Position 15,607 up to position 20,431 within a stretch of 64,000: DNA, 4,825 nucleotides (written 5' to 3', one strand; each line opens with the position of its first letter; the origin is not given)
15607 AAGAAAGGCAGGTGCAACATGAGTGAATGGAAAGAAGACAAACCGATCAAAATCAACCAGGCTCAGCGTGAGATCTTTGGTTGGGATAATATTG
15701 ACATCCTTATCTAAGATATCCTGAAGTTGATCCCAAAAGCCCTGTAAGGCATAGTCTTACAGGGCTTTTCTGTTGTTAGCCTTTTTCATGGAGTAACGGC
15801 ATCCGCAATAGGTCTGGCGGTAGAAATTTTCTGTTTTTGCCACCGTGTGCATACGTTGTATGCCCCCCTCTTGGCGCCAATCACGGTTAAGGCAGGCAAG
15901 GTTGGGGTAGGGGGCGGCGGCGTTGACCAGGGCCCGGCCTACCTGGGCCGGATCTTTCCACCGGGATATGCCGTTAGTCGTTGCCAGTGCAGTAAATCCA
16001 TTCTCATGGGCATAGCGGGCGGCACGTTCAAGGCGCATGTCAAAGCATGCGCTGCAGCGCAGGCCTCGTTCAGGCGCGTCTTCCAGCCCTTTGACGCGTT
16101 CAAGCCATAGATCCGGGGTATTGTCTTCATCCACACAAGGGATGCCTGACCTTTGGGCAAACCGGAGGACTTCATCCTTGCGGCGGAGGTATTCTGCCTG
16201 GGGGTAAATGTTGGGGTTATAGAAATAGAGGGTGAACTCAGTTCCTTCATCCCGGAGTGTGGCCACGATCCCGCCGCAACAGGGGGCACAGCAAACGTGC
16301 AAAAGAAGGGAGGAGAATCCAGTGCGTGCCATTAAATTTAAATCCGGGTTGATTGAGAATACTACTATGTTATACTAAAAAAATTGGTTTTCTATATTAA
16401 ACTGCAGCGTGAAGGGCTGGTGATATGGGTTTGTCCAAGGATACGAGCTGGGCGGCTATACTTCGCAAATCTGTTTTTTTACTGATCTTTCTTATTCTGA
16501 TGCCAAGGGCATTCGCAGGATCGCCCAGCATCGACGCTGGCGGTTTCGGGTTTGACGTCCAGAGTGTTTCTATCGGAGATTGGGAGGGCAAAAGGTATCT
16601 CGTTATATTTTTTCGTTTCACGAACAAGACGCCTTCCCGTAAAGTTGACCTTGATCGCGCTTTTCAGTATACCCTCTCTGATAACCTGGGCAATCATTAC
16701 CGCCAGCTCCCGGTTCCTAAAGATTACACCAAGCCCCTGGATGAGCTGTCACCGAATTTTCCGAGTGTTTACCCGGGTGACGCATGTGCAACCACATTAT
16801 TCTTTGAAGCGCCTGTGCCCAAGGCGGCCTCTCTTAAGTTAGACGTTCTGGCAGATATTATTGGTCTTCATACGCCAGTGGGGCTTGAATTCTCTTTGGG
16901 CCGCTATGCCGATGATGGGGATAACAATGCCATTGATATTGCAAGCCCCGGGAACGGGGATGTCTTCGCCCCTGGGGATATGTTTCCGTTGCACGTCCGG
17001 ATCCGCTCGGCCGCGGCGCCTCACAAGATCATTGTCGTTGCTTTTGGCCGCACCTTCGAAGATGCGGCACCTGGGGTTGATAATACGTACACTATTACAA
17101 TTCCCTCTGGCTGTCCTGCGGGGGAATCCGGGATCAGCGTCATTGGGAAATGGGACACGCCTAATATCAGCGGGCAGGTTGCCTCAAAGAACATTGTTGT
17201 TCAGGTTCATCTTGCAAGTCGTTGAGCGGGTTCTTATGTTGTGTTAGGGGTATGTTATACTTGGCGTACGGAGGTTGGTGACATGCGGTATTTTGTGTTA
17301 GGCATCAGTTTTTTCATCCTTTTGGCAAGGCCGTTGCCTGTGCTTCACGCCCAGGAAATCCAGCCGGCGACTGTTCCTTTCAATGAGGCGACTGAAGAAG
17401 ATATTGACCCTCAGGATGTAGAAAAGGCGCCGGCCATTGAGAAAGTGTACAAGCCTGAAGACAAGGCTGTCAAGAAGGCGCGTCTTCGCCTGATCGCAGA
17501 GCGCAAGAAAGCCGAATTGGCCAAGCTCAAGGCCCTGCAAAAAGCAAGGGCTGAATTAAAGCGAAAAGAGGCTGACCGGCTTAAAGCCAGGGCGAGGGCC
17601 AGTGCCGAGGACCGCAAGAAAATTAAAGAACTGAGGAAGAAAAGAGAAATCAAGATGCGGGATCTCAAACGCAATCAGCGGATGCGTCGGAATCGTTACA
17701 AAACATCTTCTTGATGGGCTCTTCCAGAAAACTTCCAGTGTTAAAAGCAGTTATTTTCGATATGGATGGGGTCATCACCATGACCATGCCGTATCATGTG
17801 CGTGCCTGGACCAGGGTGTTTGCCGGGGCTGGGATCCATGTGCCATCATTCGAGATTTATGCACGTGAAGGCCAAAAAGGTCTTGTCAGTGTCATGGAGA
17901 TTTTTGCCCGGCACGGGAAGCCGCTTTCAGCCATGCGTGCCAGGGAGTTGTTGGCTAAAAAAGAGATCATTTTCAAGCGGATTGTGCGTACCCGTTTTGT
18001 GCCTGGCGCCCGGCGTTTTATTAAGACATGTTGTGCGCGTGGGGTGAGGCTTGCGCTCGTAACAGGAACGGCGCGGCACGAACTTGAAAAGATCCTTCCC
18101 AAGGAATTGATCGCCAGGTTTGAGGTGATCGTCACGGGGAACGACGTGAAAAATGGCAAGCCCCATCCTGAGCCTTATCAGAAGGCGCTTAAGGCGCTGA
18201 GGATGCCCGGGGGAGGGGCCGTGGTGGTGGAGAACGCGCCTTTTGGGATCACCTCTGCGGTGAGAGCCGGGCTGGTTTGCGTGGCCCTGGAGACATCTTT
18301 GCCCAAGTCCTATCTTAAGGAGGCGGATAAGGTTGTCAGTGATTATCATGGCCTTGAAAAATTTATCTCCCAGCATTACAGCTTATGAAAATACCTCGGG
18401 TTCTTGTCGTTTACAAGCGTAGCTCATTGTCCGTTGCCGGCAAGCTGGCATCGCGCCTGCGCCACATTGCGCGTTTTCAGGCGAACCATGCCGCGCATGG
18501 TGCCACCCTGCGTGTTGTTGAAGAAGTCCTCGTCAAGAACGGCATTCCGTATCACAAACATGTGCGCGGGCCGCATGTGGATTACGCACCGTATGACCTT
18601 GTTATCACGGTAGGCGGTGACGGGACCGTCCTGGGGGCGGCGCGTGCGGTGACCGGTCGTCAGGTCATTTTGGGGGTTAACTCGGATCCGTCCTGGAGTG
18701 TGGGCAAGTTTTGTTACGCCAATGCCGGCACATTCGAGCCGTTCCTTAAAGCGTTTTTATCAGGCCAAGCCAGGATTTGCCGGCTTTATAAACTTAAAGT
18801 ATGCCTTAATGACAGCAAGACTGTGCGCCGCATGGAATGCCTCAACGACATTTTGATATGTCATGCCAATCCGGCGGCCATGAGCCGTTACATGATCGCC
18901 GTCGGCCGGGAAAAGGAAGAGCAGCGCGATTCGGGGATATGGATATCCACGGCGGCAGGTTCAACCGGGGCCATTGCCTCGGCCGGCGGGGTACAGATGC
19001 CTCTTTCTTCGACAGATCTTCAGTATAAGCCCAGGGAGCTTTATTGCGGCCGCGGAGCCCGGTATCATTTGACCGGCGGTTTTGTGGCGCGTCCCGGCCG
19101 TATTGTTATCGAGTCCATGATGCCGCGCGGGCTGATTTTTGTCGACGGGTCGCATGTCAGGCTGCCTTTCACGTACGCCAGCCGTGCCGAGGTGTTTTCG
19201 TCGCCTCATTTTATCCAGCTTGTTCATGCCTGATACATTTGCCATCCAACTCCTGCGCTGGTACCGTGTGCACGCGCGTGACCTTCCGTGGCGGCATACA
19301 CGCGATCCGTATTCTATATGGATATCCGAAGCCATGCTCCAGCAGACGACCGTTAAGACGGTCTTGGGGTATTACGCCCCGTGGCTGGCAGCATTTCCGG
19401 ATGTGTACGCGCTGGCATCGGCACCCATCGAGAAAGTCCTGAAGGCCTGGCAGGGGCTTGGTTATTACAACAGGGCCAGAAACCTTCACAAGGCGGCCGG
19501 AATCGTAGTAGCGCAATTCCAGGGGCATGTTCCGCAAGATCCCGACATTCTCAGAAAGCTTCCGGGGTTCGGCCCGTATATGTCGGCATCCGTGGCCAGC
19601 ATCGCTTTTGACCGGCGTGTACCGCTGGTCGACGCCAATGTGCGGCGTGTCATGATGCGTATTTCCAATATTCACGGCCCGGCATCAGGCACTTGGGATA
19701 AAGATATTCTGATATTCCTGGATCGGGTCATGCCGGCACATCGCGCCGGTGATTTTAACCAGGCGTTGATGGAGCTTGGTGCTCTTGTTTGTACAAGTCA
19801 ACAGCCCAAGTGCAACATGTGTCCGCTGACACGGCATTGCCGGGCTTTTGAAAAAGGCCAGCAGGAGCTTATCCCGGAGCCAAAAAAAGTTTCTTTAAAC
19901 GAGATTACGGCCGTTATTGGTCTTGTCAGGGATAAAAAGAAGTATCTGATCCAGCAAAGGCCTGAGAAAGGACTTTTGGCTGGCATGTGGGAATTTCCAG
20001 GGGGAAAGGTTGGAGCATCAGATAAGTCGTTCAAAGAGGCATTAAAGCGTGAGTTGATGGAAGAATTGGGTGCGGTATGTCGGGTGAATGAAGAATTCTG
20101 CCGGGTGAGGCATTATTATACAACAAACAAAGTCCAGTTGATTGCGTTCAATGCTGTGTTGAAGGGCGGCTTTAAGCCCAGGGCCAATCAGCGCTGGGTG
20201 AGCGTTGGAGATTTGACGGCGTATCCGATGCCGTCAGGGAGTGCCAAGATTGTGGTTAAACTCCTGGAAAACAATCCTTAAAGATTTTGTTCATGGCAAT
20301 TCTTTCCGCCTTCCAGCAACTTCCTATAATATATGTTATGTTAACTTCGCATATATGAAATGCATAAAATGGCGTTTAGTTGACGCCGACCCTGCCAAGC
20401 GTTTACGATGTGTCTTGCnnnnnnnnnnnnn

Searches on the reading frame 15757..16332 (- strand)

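Call 53: search_protein_families(library=pfam, proteins=[window:15757-16332:-], max_evalue=0.00001)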
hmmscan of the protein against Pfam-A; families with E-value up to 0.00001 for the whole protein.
window:15757-16332:- (191 aa): 1 family
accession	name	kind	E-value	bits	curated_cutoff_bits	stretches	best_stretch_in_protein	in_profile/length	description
PF02677.20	QueH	-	6.8e-57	192.8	23.5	1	9-183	1-174/175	Epoxyqueuosine reductase QueH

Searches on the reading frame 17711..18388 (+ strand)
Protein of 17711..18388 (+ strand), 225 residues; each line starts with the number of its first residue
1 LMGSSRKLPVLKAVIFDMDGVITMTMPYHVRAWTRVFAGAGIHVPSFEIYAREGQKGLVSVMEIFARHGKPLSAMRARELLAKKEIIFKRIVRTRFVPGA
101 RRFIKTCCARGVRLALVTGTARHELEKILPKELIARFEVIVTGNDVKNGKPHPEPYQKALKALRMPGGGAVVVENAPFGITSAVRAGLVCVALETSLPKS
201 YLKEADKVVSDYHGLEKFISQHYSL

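Call 53: search_protein_families(library=pfam, proteins=[window:17711-18388:+], max_evalue=0.00001)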
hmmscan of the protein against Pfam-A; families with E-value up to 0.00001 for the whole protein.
window:17711-18388:+ (225 aa): 3 families
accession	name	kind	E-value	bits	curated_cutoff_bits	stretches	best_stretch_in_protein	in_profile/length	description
PF00702.32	Hydrolase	-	1.8e-23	84.4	26.4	1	12-187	2-191/191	haloacid dehalogenase-like hydrolase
PF13419.12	HAD_2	-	1.7e-21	77.6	23.8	1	14-192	1-177/178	Haloacid dehalogenase-like hydrolase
PF12710.13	HAD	-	7.3e-08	33.5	27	1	14-158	1-152/189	haloacid dehalogenase-like hydrolase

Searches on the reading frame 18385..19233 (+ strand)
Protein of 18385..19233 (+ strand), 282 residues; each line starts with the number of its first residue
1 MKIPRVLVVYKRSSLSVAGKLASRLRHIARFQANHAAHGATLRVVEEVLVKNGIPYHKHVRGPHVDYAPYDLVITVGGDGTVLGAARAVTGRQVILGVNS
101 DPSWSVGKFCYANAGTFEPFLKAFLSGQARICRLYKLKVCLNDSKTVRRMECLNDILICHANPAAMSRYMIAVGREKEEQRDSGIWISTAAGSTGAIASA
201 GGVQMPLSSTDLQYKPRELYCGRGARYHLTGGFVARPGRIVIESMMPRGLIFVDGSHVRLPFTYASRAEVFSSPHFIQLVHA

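Call 53: search_protein_families(library=pfam, proteins=[window:18385-19233:+], max_evalue=0.00001)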
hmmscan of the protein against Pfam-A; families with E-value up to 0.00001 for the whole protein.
window:18385-19233:+ (282 aa): 1 family
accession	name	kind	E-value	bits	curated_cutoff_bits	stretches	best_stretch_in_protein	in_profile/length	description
PF01513.26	NAD_kinase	-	6.5e-07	30.2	25.5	1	68-100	71-104/130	ATP-NAD kinase N-terminal domain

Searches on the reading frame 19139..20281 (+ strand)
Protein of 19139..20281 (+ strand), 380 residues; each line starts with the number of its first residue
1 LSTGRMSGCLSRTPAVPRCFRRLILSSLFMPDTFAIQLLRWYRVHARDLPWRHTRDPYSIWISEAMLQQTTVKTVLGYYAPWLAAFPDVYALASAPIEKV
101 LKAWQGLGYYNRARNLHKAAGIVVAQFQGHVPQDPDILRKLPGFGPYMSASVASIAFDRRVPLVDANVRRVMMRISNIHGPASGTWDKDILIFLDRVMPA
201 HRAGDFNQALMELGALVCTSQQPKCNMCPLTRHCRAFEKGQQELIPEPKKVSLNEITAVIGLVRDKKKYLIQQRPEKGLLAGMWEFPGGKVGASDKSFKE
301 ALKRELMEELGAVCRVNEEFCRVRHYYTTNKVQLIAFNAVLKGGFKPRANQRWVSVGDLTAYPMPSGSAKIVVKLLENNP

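Call 53: search_protein_families(library=pfam, proteins=[window:19139-20281:+], max_evalue=0.00001)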
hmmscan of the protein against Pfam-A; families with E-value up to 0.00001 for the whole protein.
window:19139-20281:+ (380 aa): 3 families
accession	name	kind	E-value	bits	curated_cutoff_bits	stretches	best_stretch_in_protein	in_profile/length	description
PF14815.12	NUDIX_4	-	6.7e-22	77.9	35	1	260-372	2-111/113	NUDIX domain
PF00730.31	HhH-GPD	-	8e-19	68.4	26.2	1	62-180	1-91/108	HhH-GPD superfamily base excision DNA repair protein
PF00293.34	NUDIX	-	4.4e-14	53.1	21.1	1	258-372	5-131/134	NUDIX domain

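Call 66: search_protein_families(library=padloc, proteins=[window:19139-20281:+], max_evalue=0.01)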
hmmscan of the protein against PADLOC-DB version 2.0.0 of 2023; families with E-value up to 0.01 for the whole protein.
window:19139-20281:+ (380 aa): 2 families
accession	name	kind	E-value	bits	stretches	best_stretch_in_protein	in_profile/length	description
PDLC03398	REase_II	-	7.4e-34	115.4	1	34-240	12-219/221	Type II nicking endonuclease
PDLC04899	PDC-S07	-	6.2e-25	85.4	1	255-377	6-130/135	-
